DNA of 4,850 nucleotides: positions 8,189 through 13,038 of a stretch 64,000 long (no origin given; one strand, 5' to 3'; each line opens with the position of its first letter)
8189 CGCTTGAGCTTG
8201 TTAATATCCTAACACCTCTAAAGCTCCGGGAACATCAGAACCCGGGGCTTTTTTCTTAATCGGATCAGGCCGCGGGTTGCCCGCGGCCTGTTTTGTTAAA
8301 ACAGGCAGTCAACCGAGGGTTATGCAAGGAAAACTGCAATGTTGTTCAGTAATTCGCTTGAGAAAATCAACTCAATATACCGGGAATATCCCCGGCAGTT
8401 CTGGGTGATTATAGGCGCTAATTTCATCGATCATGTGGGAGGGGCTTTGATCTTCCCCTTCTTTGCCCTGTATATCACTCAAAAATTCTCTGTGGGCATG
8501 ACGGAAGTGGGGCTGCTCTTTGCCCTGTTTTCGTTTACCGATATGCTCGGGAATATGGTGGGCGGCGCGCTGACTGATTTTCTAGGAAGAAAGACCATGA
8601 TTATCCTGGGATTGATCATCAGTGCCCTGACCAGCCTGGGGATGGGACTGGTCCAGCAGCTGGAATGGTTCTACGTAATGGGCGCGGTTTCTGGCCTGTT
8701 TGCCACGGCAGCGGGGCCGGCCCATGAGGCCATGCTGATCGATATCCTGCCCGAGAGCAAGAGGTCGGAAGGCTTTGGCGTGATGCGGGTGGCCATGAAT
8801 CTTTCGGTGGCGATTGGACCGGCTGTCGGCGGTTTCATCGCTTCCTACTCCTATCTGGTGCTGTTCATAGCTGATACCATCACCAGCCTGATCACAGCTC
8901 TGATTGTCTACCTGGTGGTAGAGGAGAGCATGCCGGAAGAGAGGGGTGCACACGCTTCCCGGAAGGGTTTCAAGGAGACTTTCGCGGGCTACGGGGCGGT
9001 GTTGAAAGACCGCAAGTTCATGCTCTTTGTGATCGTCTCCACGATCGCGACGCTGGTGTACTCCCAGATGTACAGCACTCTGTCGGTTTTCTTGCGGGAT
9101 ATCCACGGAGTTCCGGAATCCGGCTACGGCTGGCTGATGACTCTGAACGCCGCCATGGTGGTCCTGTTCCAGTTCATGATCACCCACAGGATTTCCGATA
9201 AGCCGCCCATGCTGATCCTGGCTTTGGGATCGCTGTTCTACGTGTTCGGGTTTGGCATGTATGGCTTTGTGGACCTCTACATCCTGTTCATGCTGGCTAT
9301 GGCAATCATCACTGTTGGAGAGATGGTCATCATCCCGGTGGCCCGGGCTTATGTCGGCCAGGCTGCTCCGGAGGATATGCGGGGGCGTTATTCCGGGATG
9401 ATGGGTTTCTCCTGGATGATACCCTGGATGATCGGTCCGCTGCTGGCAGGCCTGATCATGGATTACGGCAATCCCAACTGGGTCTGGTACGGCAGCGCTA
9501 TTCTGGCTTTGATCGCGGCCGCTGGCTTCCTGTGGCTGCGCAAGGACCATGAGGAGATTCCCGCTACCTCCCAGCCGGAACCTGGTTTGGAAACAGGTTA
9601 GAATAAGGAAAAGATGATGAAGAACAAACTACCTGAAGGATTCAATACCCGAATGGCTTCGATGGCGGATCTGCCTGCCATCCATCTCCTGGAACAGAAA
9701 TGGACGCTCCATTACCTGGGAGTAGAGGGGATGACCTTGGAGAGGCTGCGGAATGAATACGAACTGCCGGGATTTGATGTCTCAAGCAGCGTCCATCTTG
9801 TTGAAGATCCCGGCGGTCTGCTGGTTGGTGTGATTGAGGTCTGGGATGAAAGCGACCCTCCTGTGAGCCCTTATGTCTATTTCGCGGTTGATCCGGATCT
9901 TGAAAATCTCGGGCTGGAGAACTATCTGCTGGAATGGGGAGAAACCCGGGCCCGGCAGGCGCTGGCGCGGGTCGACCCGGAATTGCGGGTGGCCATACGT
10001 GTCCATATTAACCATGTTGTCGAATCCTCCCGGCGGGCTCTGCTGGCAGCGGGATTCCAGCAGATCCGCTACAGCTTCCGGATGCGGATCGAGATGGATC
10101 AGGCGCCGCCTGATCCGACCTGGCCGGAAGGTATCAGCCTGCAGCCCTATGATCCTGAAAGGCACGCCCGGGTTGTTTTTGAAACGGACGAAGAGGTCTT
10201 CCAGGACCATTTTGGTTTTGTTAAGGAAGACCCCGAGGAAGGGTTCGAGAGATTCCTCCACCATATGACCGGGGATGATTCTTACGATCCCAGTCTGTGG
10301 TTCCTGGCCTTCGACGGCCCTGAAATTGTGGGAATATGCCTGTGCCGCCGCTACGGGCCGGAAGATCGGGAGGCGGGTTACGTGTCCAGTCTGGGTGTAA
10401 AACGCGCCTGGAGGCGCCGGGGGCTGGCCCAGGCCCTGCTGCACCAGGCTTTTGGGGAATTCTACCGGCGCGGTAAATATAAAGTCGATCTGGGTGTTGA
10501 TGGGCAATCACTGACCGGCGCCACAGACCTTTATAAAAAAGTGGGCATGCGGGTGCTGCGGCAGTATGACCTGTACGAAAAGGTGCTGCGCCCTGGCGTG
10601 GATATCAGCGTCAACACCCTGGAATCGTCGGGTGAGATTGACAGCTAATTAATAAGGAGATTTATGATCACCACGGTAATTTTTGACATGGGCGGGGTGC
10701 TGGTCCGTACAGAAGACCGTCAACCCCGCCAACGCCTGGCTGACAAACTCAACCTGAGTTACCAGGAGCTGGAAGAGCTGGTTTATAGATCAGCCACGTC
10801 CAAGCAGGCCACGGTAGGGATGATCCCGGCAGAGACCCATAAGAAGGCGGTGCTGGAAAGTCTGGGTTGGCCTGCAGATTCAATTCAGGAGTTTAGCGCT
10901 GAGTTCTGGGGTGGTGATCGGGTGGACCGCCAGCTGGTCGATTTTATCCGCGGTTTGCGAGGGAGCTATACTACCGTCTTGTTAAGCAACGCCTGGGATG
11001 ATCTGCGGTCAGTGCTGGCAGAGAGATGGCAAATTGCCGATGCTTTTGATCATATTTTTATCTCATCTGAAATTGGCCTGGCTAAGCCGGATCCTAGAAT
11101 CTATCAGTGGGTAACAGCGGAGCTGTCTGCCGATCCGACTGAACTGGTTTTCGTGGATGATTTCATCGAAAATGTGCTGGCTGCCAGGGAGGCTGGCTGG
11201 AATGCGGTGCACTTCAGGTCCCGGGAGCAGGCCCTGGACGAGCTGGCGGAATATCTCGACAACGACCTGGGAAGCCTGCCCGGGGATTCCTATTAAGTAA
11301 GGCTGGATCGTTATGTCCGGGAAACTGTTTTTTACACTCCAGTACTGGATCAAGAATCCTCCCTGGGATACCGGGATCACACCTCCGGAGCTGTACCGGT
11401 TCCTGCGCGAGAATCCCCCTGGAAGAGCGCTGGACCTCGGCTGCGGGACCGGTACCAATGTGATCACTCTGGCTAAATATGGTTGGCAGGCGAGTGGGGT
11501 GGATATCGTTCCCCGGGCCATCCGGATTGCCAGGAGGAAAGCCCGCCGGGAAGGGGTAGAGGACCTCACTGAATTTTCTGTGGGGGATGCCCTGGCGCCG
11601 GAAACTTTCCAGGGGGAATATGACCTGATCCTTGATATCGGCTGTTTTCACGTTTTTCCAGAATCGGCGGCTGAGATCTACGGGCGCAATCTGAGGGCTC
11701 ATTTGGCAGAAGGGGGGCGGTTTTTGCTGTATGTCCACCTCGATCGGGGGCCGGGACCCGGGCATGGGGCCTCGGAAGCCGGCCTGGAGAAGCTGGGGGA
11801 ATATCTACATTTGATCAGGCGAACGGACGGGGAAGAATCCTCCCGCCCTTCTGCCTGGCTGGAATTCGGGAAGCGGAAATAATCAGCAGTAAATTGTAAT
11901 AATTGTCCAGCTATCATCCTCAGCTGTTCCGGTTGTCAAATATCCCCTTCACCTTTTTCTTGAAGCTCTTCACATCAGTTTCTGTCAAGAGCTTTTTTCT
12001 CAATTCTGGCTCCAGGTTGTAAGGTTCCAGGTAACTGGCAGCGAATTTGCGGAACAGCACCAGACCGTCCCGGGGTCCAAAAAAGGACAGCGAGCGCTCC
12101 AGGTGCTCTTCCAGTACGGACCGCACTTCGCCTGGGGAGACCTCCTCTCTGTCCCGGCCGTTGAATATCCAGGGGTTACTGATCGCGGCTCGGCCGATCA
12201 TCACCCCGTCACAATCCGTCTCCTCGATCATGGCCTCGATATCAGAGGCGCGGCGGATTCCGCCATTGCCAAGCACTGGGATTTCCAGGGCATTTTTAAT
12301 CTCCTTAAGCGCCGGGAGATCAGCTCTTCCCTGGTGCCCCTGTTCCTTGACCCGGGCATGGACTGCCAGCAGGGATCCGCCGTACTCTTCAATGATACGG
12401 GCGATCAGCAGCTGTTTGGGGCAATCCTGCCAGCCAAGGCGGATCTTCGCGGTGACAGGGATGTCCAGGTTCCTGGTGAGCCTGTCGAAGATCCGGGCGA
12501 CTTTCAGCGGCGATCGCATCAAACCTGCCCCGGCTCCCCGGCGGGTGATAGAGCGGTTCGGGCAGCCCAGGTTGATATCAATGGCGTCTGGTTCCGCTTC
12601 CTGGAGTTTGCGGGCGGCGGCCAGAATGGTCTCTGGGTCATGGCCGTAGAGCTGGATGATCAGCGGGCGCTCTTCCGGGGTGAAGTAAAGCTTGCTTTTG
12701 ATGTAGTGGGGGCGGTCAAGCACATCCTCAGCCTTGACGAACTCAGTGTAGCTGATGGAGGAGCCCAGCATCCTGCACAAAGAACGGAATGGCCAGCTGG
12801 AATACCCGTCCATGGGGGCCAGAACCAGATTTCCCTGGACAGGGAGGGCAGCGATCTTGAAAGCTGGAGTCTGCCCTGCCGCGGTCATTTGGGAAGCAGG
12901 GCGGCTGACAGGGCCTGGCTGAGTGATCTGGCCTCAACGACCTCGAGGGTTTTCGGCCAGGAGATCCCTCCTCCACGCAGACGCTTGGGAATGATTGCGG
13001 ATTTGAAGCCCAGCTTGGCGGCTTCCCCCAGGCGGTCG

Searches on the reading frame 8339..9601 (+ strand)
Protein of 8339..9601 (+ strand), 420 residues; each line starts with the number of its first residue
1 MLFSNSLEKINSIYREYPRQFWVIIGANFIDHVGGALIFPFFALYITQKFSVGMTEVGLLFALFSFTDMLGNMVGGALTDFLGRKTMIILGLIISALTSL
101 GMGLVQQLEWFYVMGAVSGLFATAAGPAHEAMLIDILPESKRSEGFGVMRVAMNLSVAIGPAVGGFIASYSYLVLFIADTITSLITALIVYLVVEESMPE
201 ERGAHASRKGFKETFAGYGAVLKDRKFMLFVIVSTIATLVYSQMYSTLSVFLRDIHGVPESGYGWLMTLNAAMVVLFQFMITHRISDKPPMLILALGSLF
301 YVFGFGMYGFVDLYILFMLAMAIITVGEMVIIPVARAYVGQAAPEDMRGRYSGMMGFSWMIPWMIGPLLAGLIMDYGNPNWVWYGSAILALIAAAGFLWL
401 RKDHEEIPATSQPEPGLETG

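Call 7: search_protein_families(library=pfam, proteins=[window:8339-9601:+])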
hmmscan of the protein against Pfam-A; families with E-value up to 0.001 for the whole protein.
window:8339-9601:+ (420 aa): 6 families
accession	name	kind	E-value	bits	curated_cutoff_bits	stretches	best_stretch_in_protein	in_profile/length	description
PF07690.21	MFS_1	-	1.8e-68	231.4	33.4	2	26-366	3-346/347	Major Facilitator Superfamily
PF12832.13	MFS_1_like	-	4.3e-18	66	25.2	1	38-383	18-371/373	MFS_1 like family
PF05977.19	MFS_3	-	1.9e-07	30.3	27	1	48-266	38-259/524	Transmembrane secretion effector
PF13347.12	MFS_2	-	6.5e-07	28.7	27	1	169-346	168-346/427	MFS/sugar transport protein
PF01306.25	LacY_symp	-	4.5e-05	22.9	24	1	20-295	8-296/413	LacY proton/sugar symporter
PF00083.30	Sugar_tr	-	5.6e-05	22.6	22.3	1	43-197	29-194/452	Sugar (and other) transporter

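Call 9: find_related_loci(query=window:8339-9601:+, collection=genome_contigs, flank=3000)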
Query window:8339-9601:+ (420 aa) in genome_contigs; peptide patterns used: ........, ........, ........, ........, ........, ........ (x = any residue, [..] = any of these).
99 stretches matched a pattern; 48 encode a relative of the query (tblastn E <= 1e-3); 47 distinct loci.
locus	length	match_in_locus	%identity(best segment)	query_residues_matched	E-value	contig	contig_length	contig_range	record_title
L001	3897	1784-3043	85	1-420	0e+0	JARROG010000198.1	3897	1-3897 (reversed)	MAG: Anaerolineales bacterium isolate Spart_144_MAG scaffold_3295, whole genome shotgun sequence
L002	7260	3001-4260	84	1-420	0e+0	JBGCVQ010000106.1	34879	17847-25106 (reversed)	MAG: Anaerolineales bacterium isolate J0_2_160517rDrC_13 J0_2_160517rDrC_13_000000000106, whole genome shotgun sequence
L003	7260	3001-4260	84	1-420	0e+0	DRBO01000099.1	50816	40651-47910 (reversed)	MAG TPA_asm: Chloroflexota bacterium isolate HyVt-23 Ga0136651_10000053, whole genome shotgun sequence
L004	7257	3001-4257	83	1-420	0e+0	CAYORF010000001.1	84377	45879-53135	MAG TPA_asm: uncultured Anaerolineales bacterium isolate binchicken_co9_181 genome assembly, contig: NODE_63_length_8437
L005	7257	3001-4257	84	1-420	0e+0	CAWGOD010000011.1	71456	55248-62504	MAG: uncultured Chloroflexia bacterium isolate MFD03804.bin.3.292 genome assembly, contig: contig_44727, whole genome sh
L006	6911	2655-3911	84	1-420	0e+0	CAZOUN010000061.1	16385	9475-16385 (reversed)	MAG TPA_asm: uncultured Anaerolineales bacterium isolate binchicken_co181_55 genome assembly, contig: NODE_6033_length_1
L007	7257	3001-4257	82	1-420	0e+0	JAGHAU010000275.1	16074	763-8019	MAG: Anaerolineales bacterium isolate AUK238 PB_MBMC_192_c_000000000040, whole genome shotgun sequence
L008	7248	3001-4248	83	1-415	0e+0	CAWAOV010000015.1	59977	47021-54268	MAG: uncultured Chloroflexia bacterium isolate MFD03804.bin.2.113 genome assembly, contig: contig_82666, whole genome sh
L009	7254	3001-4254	83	1-419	0e+0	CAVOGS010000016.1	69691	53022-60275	MAG: uncultured Chloroflexia bacterium isolate MFD09964.bin.2.149 genome assembly, contig: contig_8304, whole genome sho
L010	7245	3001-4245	84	1-414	0e+0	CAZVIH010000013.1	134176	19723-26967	MAG TPA_asm: uncultured Anaerolineales bacterium isolate SRP185410_co1_397 genome assembly, contig: k141_2421823, whole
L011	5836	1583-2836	79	1-419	0e+0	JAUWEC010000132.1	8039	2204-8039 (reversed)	MAG: Chloroflexota bacterium isolate CSMAG_2180 CSMAG_2180_k141_2029950_length_8039_cov_10.2906, whole genome shotgun se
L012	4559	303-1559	79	1-420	0e+0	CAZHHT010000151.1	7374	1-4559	MAG TPA_asm: uncultured Anaerolineales bacterium isolate binchicken_co228_499 genome assembly, contig: NODE_16036_length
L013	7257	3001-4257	78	1-416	0e+0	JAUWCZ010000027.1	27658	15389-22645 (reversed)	MAG: Chloroflexota bacterium isolate CSMAG_2151 CSMAG_2151_k141_396554_length_27658_cov_9.9286, whole genome shotgun seq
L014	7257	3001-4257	80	1-420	0e+0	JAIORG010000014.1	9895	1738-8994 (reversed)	MAG: Anaerolineales bacterium isolate SMBSF12 20072_Bin_6_contigs_1_c_000000001017, whole genome shotgun sequence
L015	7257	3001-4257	78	1-420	0e+0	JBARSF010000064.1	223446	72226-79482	MAG: Anaerolineales bacterium isolate MFD12959_ilm_asm_bin54 k127_259258, whole genome shotgun sequence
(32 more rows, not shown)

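Call 18: search_protein_families(library=ncbifam, proteins=[window:8339-9601:+])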
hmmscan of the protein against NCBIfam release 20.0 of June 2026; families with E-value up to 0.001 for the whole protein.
window:8339-9601:+ (420 aa): 57 families (the best 25 are shown)
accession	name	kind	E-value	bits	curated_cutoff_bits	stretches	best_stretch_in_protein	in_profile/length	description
TIGR00900.1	2A0121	subfamily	3.5e-27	95.7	319.6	1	21-375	1-361/364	H+ Antiporter protein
NF012174.0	tet_MFS_A_B_C_D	equivalog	6.5e-22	77.9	475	1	22-391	5-376/382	Tet(A)/Tet(B)/Tet(C) family tetracycline efflux MFS transporter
NF007472.0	PRK10054.1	equivalog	1.9e-21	76.5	582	1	26-394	14-376/395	efflux MFS transporter YdeE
TIGR00880.1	2_A_01_02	superfamily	2e-21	76.6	131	2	58-196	1-140/141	multidrug resistance protein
TIGR00710.1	efflux_Bcr_CflA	subfamily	5.1e-21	75.5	200.9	1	45-339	30-325/385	Bcr/CflA family efflux MFS transporter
NF008314.0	PRK11102.1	equivalog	6.4e-20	71.8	303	1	45-376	35-368/396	Bcr/CflA family multidrug efflux MFS transporter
TIGR00881.1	2A0104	subfamily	1.4e-16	60.5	407.75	1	42-197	17-174/379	phosphoglycerate transporter protein PgtP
NF045486.1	tet_MFS_30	exception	2e-16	60.2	730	1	22-204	6-189/392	tetracycline efflux MFS transporter Tet(30)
NF053813.1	MFS_TcaB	equivalog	9.7e-16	57.5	475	1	46-335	32-317/396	putative multidrug effflux MFS transporter TcaB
TIGR00899.1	2A0120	subfamily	7.9e-15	54.8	522.3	2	28-204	6-185/375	sugar efflux transporter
NF053757.1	BclibactTpBcbE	equivalog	1.6e-14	53.7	600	1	33-398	16-386/394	bacillibactin exporter BcbE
NF012195.0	tet_MFS_H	exception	2.2e-14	53.3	840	2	24-250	8-233/392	tetracycline efflux MFS transporter Tet(H)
NF008270.1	PRK11043.1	equivalog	6.3e-14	51.9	430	1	40-235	26-214/382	purine nucleoside transporter PunC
NF008650.1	PRK11646.1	equivalog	7.1e-14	51.6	469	1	27-358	18-338/400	multidrug efflux MFS transporter MdtH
NF012177.1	tet_MFS_42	exception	8.3e-14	51.6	850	1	38-228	19-208/411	tetracycline efflux MFS transporter Tet(42)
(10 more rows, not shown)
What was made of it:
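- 8339..11882 (+): Regulated operon: MFS efflux transporter (8339-9601), two-domain GNAT (9614-10648), HAD phosphatase (10664-11296) and SAM methyltransferase (11313-11882). Pfam and NCBIfam hits (calls 7, 18).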

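Call 51: search_solved_structures(query=window:8339-9601:+, max_evalue=0.00001)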
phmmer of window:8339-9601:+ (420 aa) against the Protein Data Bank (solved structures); distinct sequences matched with E-value up to 0.00001: 9.
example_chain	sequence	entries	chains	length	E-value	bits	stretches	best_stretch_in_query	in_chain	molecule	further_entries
8ttf_A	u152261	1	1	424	1.3e-14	57.4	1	19-378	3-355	Quinolone resistance protein NorA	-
28vj_B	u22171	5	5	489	1.6e-14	57.1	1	19-383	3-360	Quinolone resistance protein NorA,Soluble cytochrome b562 | NorA-BRIL(3A) fusion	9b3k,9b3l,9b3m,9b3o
9pv0_Z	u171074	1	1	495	1.6e-14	57.1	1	19-383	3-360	Quinolone resistance protein NorA, Soluble cytochrome b562 chimera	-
8tth_A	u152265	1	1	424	1.6e-14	57.1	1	19-378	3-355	Quinolone resistance protein NorA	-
8ttg_A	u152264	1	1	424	1.7e-14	57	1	19-378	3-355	Quinolone resistance protein NorA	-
7lo7_Z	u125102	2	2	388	1.9e-14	56.8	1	19-378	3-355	Quinolone resistance protein NorA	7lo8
8tte_A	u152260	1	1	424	2.2e-14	56.7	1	19-378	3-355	Quinolone resistance protein NorA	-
6t1z_A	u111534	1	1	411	3.7e-07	32.8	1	25-376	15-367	LmrP integral membrane protein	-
8tgg_A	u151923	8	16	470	2.7e-06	30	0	25-205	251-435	Chromaffin granule amine transporter | VMAT1 dimer in unbound form and with reserpine | VMAT1 dimer with reserpine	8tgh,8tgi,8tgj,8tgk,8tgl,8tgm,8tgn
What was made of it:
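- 8339..11882 (+): NorA is the nearest solved structure (call 51).
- On 12-TMS drug:H+ antiporter MFS (DHA1-like): NorA at 1.3e-14 and LmrP are the nearest solved structures (call 51).
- Checked: Its nearest solved relative is the NorA multidrug pump, E = 1.3e-14 (call 51).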

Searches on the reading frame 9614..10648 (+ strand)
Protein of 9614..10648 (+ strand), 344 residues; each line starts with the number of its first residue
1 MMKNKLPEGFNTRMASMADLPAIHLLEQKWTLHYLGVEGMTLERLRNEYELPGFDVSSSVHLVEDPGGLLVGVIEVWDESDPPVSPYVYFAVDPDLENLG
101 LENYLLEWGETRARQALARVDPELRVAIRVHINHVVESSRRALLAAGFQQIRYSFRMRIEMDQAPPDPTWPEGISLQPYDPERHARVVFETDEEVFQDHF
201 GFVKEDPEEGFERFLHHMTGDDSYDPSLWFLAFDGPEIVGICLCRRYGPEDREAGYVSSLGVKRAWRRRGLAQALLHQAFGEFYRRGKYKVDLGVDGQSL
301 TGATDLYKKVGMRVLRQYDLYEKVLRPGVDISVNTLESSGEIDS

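Call 7: search_protein_families(library=pfam, proteins=[window:9614-10648:+])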
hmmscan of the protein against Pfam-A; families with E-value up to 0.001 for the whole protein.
window:9614-10648:+ (344 aa): 3 families
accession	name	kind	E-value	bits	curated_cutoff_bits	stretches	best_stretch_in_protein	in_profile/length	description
PF00583.31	Acetyltransf_1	-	3.6e-16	59.9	20.7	1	204-312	14-116/116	Acetyltransferase (GNAT) family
PF13508.13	Acetyltransf_7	-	1.1e-10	42.2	27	1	228-311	4-81/84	Acetyltransferase (GNAT) domain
PF13673.13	Acetyltransf_10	-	4.6e-09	36.8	23.6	1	208-315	7-110/128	Acetyltransferase (GNAT) domain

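Call 18: search_protein_families(library=ncbifam, proteins=[window:9614-10648:+])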
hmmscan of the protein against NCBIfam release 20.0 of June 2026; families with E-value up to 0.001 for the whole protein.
window:9614-10648:+ (344 aa): 4 families
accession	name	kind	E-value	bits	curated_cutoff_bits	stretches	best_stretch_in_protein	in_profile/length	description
TIGR03448.1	mycothiol_MshD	equivalog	4.3e-12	45.9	163.1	1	61-316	48-289/294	mycothiol synthase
NF002959.0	PRK03624.1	equivalog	6.7e-08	32.4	124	1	224-313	46-130/147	GNAT family acetyltransferase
TIGR01575.1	rimI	equivalog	1.2e-05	25.5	86.4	1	229-316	34-116/132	ribosomal protein S18-alanine N-acetyltransferase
NF033083.0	AAC_3_I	equivalog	0.0001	22.5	200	1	194-313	21-135/145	AAC(3)-I family aminoglycoside N-acetyltransferase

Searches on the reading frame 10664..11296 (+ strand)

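Call 7: search_protein_families(library=pfam, proteins=[window:10664-11296:+])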
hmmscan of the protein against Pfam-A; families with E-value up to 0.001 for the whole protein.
window:10664-11296:+ (210 aa): 3 families
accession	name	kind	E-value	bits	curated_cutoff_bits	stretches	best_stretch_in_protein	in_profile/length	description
PF00702.32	Hydrolase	-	7.3e-15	56.3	26.4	1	2-178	1-191/191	haloacid dehalogenase-like hydrolase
PF13419.12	HAD_2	-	2.4e-09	38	23.8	1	5-182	1-176/178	Haloacid dehalogenase-like hydrolase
PF13242.12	Hydrolase_like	-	0.00086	19.6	22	0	140-186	3-50/75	HAD-hyrolase-like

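Call 18: search_protein_families(library=ncbifam, proteins=[window:10664-11296:+])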
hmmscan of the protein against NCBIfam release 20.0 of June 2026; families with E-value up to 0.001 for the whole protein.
window:10664-11296:+ (210 aa): 23 families
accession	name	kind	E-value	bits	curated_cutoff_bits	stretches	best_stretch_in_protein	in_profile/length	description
TIGR02247.1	HAD-1A3-hyp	subfamily_domain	1.9e-22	80.1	125.4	1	2-198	2-209/211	epoxide hydrolase N-terminal domain-like phosphatase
TIGR01509.1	HAD-SF-IA-v3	subfamily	5.3e-18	65.6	29.4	1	87-183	66-153/154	HAD-IA family hydrolase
NF006991.0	PRK09456.1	equivalog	1e-14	54.7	295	1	6-190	4-190/199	glucose-1-phosphatase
TIGR02252.1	DREG-2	subfamily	2.9e-13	50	155.2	1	103-182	123-202/203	HAD hydrolase, REG-2-like, family IA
TIGR02253.1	CTE7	subfamily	6.2e-11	42.5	169.75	1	1-193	1-203/221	TIGR02253 family HAD-type hydrolase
TIGR02254.1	YjjG_YfnB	equivalog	1.7e-10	40.7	159.9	1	62-190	70-202/223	YjjG family noncanonical pyrimidine nucleotidase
TIGR01993.1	Pyr-5-nucltdase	equivalog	4.5e-10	39.6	142.9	1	88-182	86-181/183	pyrimidine 5'-nucleotidase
TIGR01428.1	HAD_type_II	equivalog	2.1e-09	37.7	125.4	1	95-184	100-190/197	haloacid dehalogenase type II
NF008087.0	PRK10826.1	equivalog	8.7e-09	35.3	191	1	116-192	124-199/222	hexitol phosphatase HxpB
NF006976.0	PRK09449.1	equivalog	9.2e-09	35.1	183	1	93-191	102-202/225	pyrimidine 5'-nucleotidase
TIGR01990.1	bPGM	equivalog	3.6e-08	33.6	189.4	1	3-182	2-184/187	beta-phosphoglucomutase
TIGR02009.1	PGMB-YQAB-SF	subfamily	7.7e-08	32.7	153.35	1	3-182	2-184/186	beta-phosphoglucomutase family hydrolase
TIGR01549.1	HAD-SF-IA-v1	subfamily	1.1e-07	32.4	23.3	1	90-178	66-149/149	HAD-IA family hydrolase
NF009695.0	PRK13222.1-2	equivalog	1.3e-06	28.1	225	1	102-182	111-191/226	phosphoglycolate phosphatase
TIGR01454.1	AHBA_synth_RP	hypoth_equivalog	5.8e-06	26.1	246.65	1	100-184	91-174/205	AHBA synthesis associated protein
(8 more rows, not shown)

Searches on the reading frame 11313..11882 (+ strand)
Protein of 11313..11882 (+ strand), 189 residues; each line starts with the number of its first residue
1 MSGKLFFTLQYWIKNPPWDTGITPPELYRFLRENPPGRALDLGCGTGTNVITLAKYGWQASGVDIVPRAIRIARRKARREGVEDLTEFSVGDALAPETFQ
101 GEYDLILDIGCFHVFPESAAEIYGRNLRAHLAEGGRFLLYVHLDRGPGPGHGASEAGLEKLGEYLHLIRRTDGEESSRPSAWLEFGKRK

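Call 7: search_protein_families(library=pfam, proteins=[window:11313-11882:+])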
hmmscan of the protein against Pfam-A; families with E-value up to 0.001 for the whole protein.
window:11313-11882:+ (189 aa): 12 families
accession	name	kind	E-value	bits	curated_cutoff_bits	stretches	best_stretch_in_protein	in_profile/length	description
PF13649.12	Methyltransf_25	-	6.9e-17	62.4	27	1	40-135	2-97/97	Methyltransferase domain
PF08242.18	Methyltransf_12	-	9.9e-15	55.5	30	1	40-137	1-98/98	Methyltransferase domain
PF13489.12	Methyltransf_23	-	2.2e-14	54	27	1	30-145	16-122/164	Methyltransferase domain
PF13847.12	Methyltransf_31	-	1.5e-13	51.1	27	1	38-138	6-108/145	Methyltransferase domain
PF08241.18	Methyltransf_11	-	4.4e-12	46.9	21.2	1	40-138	1-94/95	Methyltransferase domain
PF05724.17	TPMT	-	9.6e-10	38.9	26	1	16-141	15-155/218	Thiopurine S-methyltransferase (TPMT)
PF03848.20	TehB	-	4e-08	33.4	20.4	1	35-139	30-132/193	Tellurite resistance protein TehB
PF05175.20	MTS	-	4.2e-08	33.4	23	1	30-138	26-137/170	Methyltransferase small domain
PF02353.26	CMAS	-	3e-05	23.9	27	1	35-140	62-165/273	Mycolic acid cyclopropane synthetase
PF09445.16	Methyltransf_15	-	7e-05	22.9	22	1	39-94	4-59/165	RNA cap guanine-N2 methyltransferase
PF06325.19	PrmA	-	0.00039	20.5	22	1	38-106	164-230/296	Ribosomal protein L11 methyltransferase (PrmA)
PF01170.24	UPF0020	-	0.00049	20.3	22.3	1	50-106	69-125/197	RMKL-like, methyltransferase domain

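Call 18: search_protein_families(library=ncbifam, proteins=[window:11313-11882:+])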
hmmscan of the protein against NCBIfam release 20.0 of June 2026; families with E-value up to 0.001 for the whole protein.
window:11313-11882:+ (189 aa): 38 families (the best 25 are shown)
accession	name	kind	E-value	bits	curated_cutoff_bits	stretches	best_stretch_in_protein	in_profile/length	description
NF043040.1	corrin_prot_MT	hypoth_equivalog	7.5e-12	45.1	180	1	35-139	41-147/216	corrinoid protein-associated methyltransferase CpaM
TIGR02021.1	BchM-ChlM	equivalog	1.2e-11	44.4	158.9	1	38-116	57-132/218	magnesium protoporphyrin IX methyltransferase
TIGR03534.1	RF_mod_PrmC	equivalog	4.1e-10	39.5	199.1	1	28-107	81-161/253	peptide chain release factor N(5)-glutamine methyltransferase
NF008405.0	PRK11207.1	equivalog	6.3e-10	38.8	218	1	23-115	18-108/198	tellurite resistance methyltransferase TehB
NF001790.0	PRK00517.3-3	equivalog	2.7e-09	36.8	269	1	35-139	122-223/262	50S ribosomal protein L11 methyltransferase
NF008992.0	PRK12335.1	equivalog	7e-09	35.2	303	1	24-141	111-225/289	SAM-dependent methyltransferase TehB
NF011529.0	PRK14968.1-3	equivalog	3.9e-08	33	162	1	35-107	34-103/198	putative methyltransferase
NF041820.1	daptide_MTase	equivalog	4.4e-08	32.9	175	1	26-142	28-145/243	daptide-type RiPP biosynthesis methyltransferase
TIGR00477.1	tehB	equivalog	5.8e-08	32.3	219.5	1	35-141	73-176/238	tellurite resistance methyltransferase TehB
NF045667.1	MTase_DVU1556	equivalog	9e-08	31.8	155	1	28-107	15-89/213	DVU_1556 family methyltransferase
NF040703.1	cyclopro_CfaB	exception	4.5e-07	29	650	1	27-137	151-261/393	C17 cyclopropane fatty acid synthase CfaB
TIGR00536.1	hemK_fam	subfamily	5.5e-07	28.9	115.5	1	16-106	94-186/286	HemK family protein methyltransferase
TIGR01983.1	UbiG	equivalog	5.6e-07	29.1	102.95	1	38-108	52-122/228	bifunctional 2-polyprenyl-6-hydroxyphenol methylase/3-demethylubiquinol 3-O-methyltransferase UbiG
NF053839.1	CPFASynBruc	equivalog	1e-05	24.7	600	1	36-140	175-277/410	cyclopropane fatty acid synthase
NF002910.0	PRK03522.2-3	equivalog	1.9e-05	23.9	558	1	30-100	229-300/383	23S rRNA (uracil(747)-C(5))-methyltransferase RlmC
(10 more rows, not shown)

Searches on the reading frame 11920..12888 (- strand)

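Call 7: search_protein_families(library=pfam, proteins=[window:11920-12888:-])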
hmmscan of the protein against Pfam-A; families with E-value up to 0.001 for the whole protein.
window:11920-12888:- (322 aa): 2 families
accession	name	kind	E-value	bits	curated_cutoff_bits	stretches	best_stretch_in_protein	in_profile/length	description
PF01207.24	Dus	-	2.1e-72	244.3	20.4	1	23-314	2-303/311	Dihydrouridine synthase (Dus)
PF00977.27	His_biosynth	-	1.9e-05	24.7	23.6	1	177-235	165-222/228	Histidine biosynthesis protein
